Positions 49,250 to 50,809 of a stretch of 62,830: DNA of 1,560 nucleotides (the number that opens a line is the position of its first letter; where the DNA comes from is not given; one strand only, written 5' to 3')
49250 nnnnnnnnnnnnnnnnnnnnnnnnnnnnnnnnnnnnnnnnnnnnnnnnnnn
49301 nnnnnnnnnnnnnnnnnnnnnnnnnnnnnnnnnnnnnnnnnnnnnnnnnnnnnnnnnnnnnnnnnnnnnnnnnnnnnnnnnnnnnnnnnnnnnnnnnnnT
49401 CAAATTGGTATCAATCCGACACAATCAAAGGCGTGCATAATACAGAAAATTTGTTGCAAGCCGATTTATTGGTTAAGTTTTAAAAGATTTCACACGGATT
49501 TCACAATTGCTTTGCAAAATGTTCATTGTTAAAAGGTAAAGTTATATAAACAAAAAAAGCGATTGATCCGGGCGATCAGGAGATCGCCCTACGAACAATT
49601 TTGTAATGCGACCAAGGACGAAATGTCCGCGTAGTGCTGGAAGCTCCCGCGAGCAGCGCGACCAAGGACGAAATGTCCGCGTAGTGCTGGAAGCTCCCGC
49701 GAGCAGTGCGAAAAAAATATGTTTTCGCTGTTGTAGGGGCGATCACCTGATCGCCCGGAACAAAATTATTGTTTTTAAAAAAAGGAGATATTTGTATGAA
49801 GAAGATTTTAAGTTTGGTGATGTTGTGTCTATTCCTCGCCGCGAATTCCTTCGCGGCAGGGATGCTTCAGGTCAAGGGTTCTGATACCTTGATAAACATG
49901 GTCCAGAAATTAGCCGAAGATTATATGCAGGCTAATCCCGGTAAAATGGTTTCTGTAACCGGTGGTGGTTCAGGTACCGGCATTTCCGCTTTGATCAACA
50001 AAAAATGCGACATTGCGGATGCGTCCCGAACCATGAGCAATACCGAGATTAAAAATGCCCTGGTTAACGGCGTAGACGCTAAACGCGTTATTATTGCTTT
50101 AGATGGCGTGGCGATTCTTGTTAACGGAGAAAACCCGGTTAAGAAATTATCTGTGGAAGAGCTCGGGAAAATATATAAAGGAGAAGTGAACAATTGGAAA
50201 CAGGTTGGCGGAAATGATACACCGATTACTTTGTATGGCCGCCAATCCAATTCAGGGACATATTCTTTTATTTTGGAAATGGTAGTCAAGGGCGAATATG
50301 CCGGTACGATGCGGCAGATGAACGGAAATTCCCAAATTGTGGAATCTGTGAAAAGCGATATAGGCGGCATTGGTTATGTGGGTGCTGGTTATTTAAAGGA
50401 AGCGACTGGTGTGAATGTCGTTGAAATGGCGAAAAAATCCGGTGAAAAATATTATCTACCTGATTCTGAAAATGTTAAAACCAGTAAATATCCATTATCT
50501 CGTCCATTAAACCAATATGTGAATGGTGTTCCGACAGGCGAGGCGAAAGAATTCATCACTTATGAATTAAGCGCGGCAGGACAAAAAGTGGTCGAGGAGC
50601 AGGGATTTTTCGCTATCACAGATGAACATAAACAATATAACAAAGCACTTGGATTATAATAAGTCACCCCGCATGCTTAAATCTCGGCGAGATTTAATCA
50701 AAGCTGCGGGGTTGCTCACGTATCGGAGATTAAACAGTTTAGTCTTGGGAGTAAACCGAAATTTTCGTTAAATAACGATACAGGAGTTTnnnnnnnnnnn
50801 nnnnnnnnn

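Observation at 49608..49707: Recurring roughly 50-nt motif in the leaders of amtB, hydF and pstS, with compensatory base changes suggesting a structured RNA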

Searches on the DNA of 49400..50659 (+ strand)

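Call 8: search_rna_families(source=window, start=49400, end=49900, threshold=evalue, max_evalue=10)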
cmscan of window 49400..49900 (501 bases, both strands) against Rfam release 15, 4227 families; matches with E-value up to 10: 3.
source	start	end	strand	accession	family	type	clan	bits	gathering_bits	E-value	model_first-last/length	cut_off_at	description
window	49479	49604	-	RF01808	MicX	Gene; sRNA;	-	18.1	75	0.11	1-194/194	no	MicX Vibrio cholerae sRNA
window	49517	49593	-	RF00542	snopsi28S-1192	Gene; snRNA; snoRNA; HACA-box;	-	15.9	44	4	1-138/138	no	Small nucleolar RNA psi28S-1192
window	49549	49633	+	RF01844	SmY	Gene; snRNA; splicing;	-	11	39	9.2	1-80/80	no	SmY spliceosomal RNA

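Call 47: search_with_rna_model(model_id=R1, sources=[L112, L113, L114, L115], max_evalue=1)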
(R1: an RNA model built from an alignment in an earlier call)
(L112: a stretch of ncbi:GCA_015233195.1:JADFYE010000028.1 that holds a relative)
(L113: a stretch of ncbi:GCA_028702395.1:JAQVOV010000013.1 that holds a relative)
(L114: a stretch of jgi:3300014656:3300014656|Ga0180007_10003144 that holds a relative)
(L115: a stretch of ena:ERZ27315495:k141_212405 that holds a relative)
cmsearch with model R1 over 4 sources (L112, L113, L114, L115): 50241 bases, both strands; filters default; matches with E-value up to 1: 0.
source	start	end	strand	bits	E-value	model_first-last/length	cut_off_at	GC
